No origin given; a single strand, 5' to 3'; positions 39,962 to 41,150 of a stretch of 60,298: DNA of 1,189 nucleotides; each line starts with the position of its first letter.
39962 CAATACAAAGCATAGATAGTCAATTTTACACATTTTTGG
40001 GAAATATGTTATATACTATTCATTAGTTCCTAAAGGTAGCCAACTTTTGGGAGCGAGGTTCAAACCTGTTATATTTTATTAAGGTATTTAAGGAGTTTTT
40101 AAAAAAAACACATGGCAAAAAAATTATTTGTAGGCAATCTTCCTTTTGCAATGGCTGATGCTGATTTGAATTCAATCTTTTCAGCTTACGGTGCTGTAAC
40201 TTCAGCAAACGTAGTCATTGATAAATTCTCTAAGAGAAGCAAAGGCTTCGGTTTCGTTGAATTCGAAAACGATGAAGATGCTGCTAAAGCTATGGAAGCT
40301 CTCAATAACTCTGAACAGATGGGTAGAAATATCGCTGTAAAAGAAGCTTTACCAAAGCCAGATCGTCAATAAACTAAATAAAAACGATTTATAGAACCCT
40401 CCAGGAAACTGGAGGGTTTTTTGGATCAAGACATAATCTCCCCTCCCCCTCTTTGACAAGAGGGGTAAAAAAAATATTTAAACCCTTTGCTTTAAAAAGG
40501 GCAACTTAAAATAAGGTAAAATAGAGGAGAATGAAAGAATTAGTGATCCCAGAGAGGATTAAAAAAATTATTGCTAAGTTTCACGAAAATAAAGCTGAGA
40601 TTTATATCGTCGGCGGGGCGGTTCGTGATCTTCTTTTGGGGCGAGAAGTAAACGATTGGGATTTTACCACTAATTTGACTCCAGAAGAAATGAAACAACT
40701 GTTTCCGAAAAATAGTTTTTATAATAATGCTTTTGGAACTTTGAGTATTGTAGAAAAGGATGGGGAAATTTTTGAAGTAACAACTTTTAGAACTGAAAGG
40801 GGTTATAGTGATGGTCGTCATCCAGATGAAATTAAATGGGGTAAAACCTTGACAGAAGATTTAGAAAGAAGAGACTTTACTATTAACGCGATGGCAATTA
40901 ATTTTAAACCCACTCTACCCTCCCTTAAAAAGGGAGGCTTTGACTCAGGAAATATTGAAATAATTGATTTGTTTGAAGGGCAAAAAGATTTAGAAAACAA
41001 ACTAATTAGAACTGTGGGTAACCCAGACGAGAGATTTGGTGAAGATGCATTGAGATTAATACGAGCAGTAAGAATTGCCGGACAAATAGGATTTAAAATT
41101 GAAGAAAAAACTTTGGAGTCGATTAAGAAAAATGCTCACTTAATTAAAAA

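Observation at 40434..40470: Family of small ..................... palindromic elements (intergenic reference copy)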

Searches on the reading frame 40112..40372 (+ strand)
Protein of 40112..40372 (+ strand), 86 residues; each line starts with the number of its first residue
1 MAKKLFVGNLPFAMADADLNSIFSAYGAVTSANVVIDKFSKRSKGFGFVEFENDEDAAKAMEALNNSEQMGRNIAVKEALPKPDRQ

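Call 14: search_protein_families(library=pfam, proteins=[window:40112-40372:+])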
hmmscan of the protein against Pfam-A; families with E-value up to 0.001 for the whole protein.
window:40112-40372:+ (86 aa): 2 families
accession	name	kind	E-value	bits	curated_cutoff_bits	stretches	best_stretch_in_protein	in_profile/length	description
PF00076.28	RRM_1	-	7e-24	83.9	20.7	1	5-74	1-69/70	RNA recognition motif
PF16367.11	RRM_7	-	8.7e-05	22.9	27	1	3-65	2-70/94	RNA recognition motif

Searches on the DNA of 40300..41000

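Call 59: search_rna_families(source=window, start=40300, end=41000, threshold=evalue, max_evalue=10)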
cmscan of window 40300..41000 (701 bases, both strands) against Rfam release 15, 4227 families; matches with E-value up to 10: 19.
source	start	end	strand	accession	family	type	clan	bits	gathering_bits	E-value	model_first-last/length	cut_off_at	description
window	40361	40425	+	RF01859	Phe_leader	Cis-reg; leader;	-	22.4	55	0.3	1-125/125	no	Phenylalanine leader peptide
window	40339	40394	+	RF01842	mycoplasma_FSE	Cis-reg; frameshift_element;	-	22.2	88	6.8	1-87/87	no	mycoplasma ribosomal frameshift element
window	40777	40799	-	RF01339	CRISPR-DR27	Gene; CRISPR;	-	20.4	35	1.6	1-25/25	no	CRISPR RNA direct repeat element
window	40334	40432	+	RF00557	L10_leader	Cis-reg; leader;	-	18.7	44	1.3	1-138/138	no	Ribosomal protein L10 leader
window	40544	40644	+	RF01211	SNORD124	Gene; snRNA; snoRNA; CD-box;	-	18.7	40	1.7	1-104/104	no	Small nucleolar RNA SNORD124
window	40431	40509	-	RF01761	wcaG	Cis-reg;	-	17.8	42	0.92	1-98/98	no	wcaG RNA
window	40471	40504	+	RF02929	algC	Cis-reg;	-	17.4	33.8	1.3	1-52/52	no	algC RNA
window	40620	40741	-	RF02110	DLEU2_6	Gene; lncRNA;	-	17.2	60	1.3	1-135/135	no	Deleted in lymphocytic leukemia 2 conserved region 6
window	40433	40499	-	RF02580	tsr31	Gene; sRNA;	-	17.1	50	6.4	1-70/70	no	S. aureus tsr31 small RNA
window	40434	40481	+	RF00736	mir-320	Gene; miRNA;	-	16.6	55.5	0.74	1-76/76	no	mir-320 microRNA precursor family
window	40394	40420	-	RF04109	mir-1305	Gene; miRNA;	-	16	63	5.3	1-83/83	no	mir-1305 microRNA precursor family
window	40388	40500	-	RF01859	Phe_leader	Cis-reg; leader;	-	16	55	8.2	1-125/125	no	Phenylalanine leader peptide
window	40406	40548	+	RF03096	RAGATH-19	Gene; sRNA;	-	15.9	85.6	8.1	1-141/141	no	RAGATH-19 RNA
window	40346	40418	-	RF01405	STnc490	Gene; sRNA;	-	15.7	56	1.6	1-124/124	no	STnc490 Hfq binding RNA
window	40329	40497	+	RF01407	STnc560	Gene; sRNA;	-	15.6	55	0.87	1-214/214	no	STnc560 Hfq binding RNA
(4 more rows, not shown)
